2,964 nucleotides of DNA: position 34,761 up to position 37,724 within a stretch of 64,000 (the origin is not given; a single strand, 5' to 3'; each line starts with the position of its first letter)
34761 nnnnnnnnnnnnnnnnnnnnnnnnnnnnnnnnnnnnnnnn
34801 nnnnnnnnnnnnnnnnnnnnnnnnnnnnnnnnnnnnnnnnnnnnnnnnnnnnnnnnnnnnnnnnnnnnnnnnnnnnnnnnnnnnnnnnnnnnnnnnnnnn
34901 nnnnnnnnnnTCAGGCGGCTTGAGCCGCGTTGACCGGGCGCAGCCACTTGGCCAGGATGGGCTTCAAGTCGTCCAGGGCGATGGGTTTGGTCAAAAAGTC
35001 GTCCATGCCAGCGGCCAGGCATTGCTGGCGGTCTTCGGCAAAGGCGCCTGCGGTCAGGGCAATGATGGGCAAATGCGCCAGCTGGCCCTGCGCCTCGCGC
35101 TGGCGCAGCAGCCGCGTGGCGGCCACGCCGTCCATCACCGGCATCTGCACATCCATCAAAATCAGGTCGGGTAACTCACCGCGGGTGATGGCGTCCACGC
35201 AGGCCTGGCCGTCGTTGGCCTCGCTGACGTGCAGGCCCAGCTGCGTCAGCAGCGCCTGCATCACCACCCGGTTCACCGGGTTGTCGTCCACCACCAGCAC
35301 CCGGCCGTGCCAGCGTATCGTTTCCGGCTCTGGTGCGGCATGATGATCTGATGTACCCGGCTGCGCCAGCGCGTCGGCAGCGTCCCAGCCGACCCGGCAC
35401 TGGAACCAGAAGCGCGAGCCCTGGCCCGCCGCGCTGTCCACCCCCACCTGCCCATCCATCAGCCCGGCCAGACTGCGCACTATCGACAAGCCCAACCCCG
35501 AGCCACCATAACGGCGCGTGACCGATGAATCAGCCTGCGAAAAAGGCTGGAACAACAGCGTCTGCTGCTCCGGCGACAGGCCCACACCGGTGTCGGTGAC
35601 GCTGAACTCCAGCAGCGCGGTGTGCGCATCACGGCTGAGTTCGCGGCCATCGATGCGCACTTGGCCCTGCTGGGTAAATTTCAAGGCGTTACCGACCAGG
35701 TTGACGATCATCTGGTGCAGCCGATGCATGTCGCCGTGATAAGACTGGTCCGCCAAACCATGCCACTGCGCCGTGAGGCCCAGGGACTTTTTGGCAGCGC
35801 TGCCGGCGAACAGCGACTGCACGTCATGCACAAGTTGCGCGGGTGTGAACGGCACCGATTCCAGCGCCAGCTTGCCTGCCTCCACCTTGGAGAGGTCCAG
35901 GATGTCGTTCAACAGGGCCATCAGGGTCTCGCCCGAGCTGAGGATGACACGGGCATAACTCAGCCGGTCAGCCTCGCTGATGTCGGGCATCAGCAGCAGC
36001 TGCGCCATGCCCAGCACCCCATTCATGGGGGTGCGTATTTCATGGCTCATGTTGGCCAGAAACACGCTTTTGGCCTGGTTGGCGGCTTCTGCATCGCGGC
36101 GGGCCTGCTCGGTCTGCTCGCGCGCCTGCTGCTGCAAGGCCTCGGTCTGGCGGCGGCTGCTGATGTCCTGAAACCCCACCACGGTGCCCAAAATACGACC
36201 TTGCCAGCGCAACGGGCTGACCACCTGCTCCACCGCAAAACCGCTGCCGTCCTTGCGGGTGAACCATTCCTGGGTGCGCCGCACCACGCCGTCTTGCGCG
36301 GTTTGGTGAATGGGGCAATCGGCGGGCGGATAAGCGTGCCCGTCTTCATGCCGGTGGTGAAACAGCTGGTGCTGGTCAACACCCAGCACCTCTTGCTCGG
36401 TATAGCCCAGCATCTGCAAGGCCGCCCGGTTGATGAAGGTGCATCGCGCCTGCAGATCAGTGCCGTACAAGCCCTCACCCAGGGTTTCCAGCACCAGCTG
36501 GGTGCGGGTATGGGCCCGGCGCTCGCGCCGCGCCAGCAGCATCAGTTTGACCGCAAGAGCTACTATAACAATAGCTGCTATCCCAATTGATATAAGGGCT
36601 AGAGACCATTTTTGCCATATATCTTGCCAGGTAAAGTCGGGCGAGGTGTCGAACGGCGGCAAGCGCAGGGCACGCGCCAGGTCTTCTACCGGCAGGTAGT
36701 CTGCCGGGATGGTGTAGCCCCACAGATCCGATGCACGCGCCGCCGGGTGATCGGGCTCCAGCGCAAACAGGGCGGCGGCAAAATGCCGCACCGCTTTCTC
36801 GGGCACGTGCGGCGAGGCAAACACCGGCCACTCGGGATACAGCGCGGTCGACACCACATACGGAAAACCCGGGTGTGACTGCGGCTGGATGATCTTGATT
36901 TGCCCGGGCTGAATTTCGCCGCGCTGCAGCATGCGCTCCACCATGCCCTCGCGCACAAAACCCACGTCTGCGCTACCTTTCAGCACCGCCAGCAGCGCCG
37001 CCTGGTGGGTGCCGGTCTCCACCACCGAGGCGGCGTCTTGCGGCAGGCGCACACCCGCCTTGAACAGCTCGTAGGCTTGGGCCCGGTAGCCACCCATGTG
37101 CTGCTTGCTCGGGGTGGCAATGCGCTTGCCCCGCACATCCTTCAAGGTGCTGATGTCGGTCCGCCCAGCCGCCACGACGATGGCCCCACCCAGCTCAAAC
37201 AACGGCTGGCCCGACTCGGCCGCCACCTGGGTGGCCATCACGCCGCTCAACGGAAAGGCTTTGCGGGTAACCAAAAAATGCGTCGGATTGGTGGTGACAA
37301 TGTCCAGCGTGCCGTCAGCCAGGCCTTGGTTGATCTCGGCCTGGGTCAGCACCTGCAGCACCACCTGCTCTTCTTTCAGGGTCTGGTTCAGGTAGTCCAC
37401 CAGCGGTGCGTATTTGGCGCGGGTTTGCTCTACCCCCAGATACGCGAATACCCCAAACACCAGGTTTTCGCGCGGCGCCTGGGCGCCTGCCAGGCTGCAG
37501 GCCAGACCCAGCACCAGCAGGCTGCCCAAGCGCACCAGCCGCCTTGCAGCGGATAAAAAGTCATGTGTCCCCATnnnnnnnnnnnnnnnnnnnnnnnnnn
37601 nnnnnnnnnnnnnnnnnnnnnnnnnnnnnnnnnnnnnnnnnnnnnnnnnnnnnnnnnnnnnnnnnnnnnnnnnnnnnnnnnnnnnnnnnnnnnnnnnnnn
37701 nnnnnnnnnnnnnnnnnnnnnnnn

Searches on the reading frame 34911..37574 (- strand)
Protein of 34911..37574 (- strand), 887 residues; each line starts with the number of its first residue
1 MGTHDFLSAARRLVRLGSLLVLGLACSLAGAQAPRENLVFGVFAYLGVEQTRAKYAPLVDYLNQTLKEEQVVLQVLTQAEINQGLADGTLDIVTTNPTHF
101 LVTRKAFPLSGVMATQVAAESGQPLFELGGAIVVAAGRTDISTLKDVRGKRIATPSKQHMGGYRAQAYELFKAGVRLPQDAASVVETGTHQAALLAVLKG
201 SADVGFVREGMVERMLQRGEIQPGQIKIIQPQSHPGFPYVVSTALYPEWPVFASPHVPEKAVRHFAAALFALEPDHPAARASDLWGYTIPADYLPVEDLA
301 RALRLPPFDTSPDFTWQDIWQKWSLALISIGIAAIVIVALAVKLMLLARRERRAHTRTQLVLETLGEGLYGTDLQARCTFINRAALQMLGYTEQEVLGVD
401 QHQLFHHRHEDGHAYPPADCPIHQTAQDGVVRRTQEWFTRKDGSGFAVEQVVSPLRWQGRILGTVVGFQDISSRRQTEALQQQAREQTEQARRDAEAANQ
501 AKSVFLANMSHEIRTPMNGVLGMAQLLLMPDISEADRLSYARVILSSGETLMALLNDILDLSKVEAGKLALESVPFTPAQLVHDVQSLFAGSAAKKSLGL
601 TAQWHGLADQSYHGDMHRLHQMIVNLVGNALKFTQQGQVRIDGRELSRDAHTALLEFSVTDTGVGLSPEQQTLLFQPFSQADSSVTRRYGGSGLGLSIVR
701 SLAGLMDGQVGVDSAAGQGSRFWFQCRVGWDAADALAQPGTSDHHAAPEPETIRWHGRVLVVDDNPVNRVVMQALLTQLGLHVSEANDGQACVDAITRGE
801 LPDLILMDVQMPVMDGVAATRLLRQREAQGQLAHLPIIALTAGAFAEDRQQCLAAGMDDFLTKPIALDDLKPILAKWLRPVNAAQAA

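Call 14: search_protein_families(library=pfam, proteins=[window:34911-37574:-])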
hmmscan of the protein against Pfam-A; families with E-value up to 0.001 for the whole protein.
window:34911-37574:- (887 aa): 10 families
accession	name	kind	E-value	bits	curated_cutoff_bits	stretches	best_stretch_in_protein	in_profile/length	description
PF12974.12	Phosphonate-bd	-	4.6e-43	147.8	27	1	40-282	1-226/242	ABC transporter, phosphonate, periplasmic substrate-binding protein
PF00072.30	Response_reg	-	4.2e-27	95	30.2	1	759-871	1-107/111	Response regulator receiver domain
PF02518.31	HATPase_c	-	5e-25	88.5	26.4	1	614-726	1-107/111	Histidine kinase-, DNA gyrase B-, and HSP90-like ATPase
PF00512.31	HisKA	-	9.8e-17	61.2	26.9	1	502-567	2-66/66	His Kinase A (phospho-acceptor) domain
PF00989.32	PAS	-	4.8e-13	49.6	22.6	1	358-471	3-113/113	PAS fold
PF13426.13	PAS_9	-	1.1e-11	45.3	27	1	373-472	8-102/103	PAS domain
PF08448.16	PAS_4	-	2.5e-07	31.3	23.1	1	363-476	2-110/110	PAS fold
PF12860.13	PAS_7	-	7e-06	26.6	27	1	362-478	1-114/115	PAS fold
PF13188.13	PAS_8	-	0.0001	22.5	21.8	1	357-407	2-49/65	PAS domain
PF13531.11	SBP_bac_11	-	0.00089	19.5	25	0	116-212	67-166/227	Bacterial extracellular solute-binding protein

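Call 15: search_protein_families(library=ncbifam, proteins=[window:34911-37574:-])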
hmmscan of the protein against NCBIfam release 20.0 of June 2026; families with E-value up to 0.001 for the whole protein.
window:34911-37574:- (887 aa): 152 families (the best 25 are shown)
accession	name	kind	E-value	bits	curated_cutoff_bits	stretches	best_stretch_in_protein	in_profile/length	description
TIGR02956.1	TMAO_torS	equivalog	8.8e-111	371.6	676.5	1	487-879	449-821/967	TMAO reductase system sensor histidine kinase/response regulator TorS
NF008318.0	PRK11107.1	equivalog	1.5e-110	370.7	890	2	489-732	280-522/920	two-component sensor histidine kinase BarA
NF041947.1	LuxQ_Vibrio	equivalog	3.2e-99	333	1200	1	482-874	452-835/843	quorum-sensing autoinducer 2 sensor kinase/phosphatase LuxQ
NF011874.0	PRK15347.1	equivalog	1.4e-82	278.1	852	2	481-725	374-611/921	two component system sensor kinase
NF038297.2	hybrid_HK_HrmK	equivalog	3.4e-82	277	725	1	472-877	206-607/607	hybrid histidine kinase/response regulator HrmK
NF008099.0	PRK10841.1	equivalog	1.8e-80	270.9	920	2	470-724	445-686/949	two-component system sensor histidine kinase RcsC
NF045901.1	HisKinLetSLeg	equivalog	4.6e-78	263.2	1650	2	492-728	283-518/906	two-component system sensor histidine kinase LetS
NF008302.0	PRK11091.1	equivalog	6.5e-75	252.8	838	1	380-880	179-645/779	aerobic respiration two-component sensor histidine kinase ArcB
NF008543.0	PRK11466.1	equivalog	5.1e-64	216.6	982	1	474-880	417-800/914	TMAO reductase system sensor histidine kinase/response regulator TorS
NF007420.1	PRK09959.1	equivalog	1.4e-59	201.7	1995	1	465-876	682-1072/1197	acid-sensing system histidine kinase EvgS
NF046044.1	PnpS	equivalog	3.4e-50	171.2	400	1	499-725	167-388/390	two-component system histidine kinase PnpS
NF041832.1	near_NosP_CTERM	subfamily_domain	2.9e-48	164.8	400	1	496-876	1-368/370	NahK/ErcS family hybrid sensor histidine kinase/response regulator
NF047465.1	hybrid_HK_LvrA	exception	1.5e-43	148.9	1200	1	477-871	178-577/819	hybrid histidine kinase/response regulator LvrA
NF047874.1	MASE3_PAS_HK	subfamily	6.3e-43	147.5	560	1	354-725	263-622/655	MASE3 domain-containing sensor histidine kinase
NF050805.1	CellDivHKDivJCaul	equivalog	7.4e-41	140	1000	1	481-721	277-513/531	cell cycle sensor histidine kinase DivJ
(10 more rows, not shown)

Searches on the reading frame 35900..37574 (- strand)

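Call 23: find_homologous_proteins(query=window:35900-37574:-)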
Query window:35900-37574:- (558 aa): 392 proteins with E <= 0.001 among 8000 candidates; the best 120 are listed.
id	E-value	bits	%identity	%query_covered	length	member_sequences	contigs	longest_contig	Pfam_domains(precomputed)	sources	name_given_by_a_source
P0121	0.0e+0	1165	98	97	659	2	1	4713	PF13426.14,PF12860.14,PF08448.17,PF00512.32,PF12974.13,PF00989.32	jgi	-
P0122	0.0e+0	1159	94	100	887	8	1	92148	PF13426.14,PF08448.17,PF02518.32,PF00512.32,PF12974.13,PF00989.32,PF00072.31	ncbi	-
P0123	5.6e-295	997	82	96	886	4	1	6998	PF13426.14,PF12860.14,PF08448.17,PF02518.32,PF00512.32,PF12974.13,PF00989.32,PF00072.31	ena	-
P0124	4.5e-261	885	73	98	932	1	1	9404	PF13426.14,PF02518.32,PF00512.32,PF12974.13,PF00989.32,PF00072.31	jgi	-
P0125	8.3e-251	851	72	94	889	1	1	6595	PF13426.14,PF02518.32,PF00512.32,PF12974.13,PF00989.32,PF00072.31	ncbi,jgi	jgi:PAS domain S-box-containing protein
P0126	2.4e-250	850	71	98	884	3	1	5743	PF13426.14,PF02518.32,PF00512.32,PF12974.13,PF00989.32,PF00072.31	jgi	-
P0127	3.5e-246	836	69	96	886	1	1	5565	PF13426.14,PF13188.14,PF08448.17,PF02518.32,PF00512.32,PF12974.13,PF00989.32,PF00072.31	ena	-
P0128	6.0e-241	819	69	94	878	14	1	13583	PF13426.14,PF13188.14,PF08448.17,PF02518.32,PF00512.32,PF12974.13,PF00989.32,PF00072.31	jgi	-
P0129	4.7e-239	813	67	99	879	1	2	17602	PF13426.14,PF02518.32,PF00512.32,PF12974.13,PF00989.32,PF00072.31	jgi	-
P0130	1.2e-230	785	64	85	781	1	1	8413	PF13426.14,PF13188.14,PF12860.14,PF08448.17,PF12974.13,PF00989.32,PF00990.27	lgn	-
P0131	1.6e-227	775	65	82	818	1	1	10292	PF13426.14,PF13188.14,PF12860.14,PF08448.17,PF12974.13,PF00989.32,PF00990.27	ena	-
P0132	8.1e-219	746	60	85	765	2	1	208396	PF13426.14,PF13188.14,PF08448.17,PF12974.13,PF00989.32,PF00990.27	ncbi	ncbi:MAG: diguanylate cyclase [Pseudomonadota bacterium]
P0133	6.8e-207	706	58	84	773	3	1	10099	PF08447.19,PF13426.14,PF13188.14,PF12860.14,PF08448.17,PF12974.13,PF00989.32,PF00990.27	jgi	-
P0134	3.0e-205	701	57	80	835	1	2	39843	PF13426.14,PF13188.14,PF12860.14,PF08448.17,PF12974.13,PF00989.32,PF00990.27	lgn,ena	-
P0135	6.1e-198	677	56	83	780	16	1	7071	PF13426.14,PF13188.14,PF12860.14,PF08448.17,PF12974.13,PF00989.32,PF00990.27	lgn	-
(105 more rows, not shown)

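Call 26: find_encoding_contigs(protein=P0122, flank=10000, max_places=2)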
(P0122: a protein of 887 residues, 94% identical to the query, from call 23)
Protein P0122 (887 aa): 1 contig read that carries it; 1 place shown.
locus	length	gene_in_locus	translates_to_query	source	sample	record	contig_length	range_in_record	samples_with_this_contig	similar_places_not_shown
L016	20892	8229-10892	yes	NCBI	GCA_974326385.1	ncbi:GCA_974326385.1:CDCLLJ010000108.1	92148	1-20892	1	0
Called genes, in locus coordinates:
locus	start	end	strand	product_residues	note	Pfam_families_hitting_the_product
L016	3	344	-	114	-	?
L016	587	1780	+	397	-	PF02771:Acyl-CoA_dh_N, PF02770:Acyl-CoA_dh_M, PF00441:Acyl-CoA_dh_1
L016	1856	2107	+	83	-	PF02604:PhdYeFM_antitox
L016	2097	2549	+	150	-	PF01850:PIN (weak), PF13470:PIN_3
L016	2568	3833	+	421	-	PF02515:CoA_transf_3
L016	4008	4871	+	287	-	PF02498:Bro-N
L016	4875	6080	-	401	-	PF06779:MFS_4, PF07690:MFS_1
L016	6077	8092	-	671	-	PF00989:PAS (weak), PF13188:PAS_8 (faint), PF08448:PAS_4, PF13426:PAS_9 (weak), PF08447:PAS_3, PF00512:HisKA, PF02518:HATPase_c, PF00072:Response_reg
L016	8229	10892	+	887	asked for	PF12974:Phosphonate-bd, PF00989:PAS, PF08448:PAS_4 (faint), PF13426:PAS_9, PF00512:HisKA, PF02518:HATPase_c, PF00072:Response_reg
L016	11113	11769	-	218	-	PF12724:Flavodoxin_5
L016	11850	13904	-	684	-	PF00009:GTP_EFTU, PF01926:MMR_HSR1 (weak), PF03193:RsgA_GTPase (faint), PF22042:EF-G_D2, PF14492:EFG_III, PF03764:EFG_IV, PF00679:EFG_C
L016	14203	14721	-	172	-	PF01613:Flavin_Reduct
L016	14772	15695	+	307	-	PF00246:Peptidase_M14, PF24827:AstE_AspA_cat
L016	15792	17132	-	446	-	PF00654:Voltage_CLC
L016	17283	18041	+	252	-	PF01113:DapB_N, PF05173:DapB_C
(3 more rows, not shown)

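Call 27: find_encoding_contigs(protein=P0123, flank=10000, max_places=2)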
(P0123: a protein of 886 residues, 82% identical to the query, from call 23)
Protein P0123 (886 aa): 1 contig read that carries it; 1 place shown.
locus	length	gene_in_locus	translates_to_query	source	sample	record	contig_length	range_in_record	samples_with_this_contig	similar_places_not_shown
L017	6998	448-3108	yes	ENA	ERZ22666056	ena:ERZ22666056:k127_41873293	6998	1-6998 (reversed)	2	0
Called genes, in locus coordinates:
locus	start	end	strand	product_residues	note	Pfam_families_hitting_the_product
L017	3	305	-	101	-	?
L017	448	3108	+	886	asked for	PF12974:Phosphonate-bd, PF00989:PAS, PF08448:PAS_4, PF12860:PAS_7 (weak), PF13426:PAS_9, PF00512:HisKA, PF02518:HATPase_c, PF00072:Response_reg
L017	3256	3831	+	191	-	PF01292:Ni_hydr_CYTB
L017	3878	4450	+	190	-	PF04264:YceI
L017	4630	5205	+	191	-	PF04264:YceI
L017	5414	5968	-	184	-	PF12724:Flavodoxin_5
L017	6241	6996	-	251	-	?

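Call 43: find_encoding_contigs(protein=P0125, flank=1500, max_places=1)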
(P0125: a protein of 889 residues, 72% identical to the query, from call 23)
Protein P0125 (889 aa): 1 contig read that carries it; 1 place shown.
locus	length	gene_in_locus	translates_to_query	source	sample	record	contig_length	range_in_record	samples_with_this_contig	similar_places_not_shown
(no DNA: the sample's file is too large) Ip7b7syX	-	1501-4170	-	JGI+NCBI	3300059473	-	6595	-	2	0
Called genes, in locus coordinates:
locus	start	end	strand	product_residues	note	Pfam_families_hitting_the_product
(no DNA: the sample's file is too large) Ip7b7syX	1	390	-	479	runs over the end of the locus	?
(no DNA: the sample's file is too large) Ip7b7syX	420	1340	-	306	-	PF13407:Peripla_BP_4, PF00532:Peripla_BP_1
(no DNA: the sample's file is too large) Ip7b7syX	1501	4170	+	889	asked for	PF12974:Phosphonate-bd, PF00989:PAS, PF13426:PAS_9, PF00512:HisKA, PF02518:HATPase_c, PF00072:Response_reg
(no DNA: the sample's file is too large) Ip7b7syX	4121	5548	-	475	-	PF01433:Peptidase_M1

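Call 44: find_encoding_contigs(protein=P0124, flank=1500, max_places=1)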
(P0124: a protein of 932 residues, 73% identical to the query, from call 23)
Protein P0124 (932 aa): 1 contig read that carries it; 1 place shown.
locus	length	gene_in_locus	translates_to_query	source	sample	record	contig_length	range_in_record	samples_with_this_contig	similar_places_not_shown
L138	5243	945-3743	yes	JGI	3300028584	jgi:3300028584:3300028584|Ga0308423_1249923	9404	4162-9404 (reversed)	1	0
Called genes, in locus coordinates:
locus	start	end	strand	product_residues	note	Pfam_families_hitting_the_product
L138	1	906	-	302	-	?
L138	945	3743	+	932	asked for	PF12974:Phosphonate-bd, PF00989:PAS, PF13426:PAS_9, PF00512:HisKA, PF02518:HATPase_c, PF00072:Response_reg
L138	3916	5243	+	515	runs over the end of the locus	PF00015:MCPsignal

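Call 82: find_encoding_contigs(protein=P0121, flank=1000, max_places=1)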
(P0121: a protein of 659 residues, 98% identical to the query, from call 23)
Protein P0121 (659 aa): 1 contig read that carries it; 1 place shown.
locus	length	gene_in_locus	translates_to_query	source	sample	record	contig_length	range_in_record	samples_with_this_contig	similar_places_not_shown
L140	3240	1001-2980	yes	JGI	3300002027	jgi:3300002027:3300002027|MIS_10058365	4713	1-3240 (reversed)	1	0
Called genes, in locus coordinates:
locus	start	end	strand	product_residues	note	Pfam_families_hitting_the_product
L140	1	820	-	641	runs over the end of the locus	PF00989:PAS (weak), PF13188:PAS_8 (faint), PF08448:PAS_4, PF13426:PAS_9 (weak), PF08447:PAS_3, PF00512:HisKA, PF02518:HATPase_c, PF00072:Response_reg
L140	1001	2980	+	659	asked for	PF12974:Phosphonate-bd, PF00989:PAS, PF08448:PAS_4 (weak), PF12860:PAS_7 (weak), PF13426:PAS_9, PF00512:HisKA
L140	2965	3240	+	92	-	?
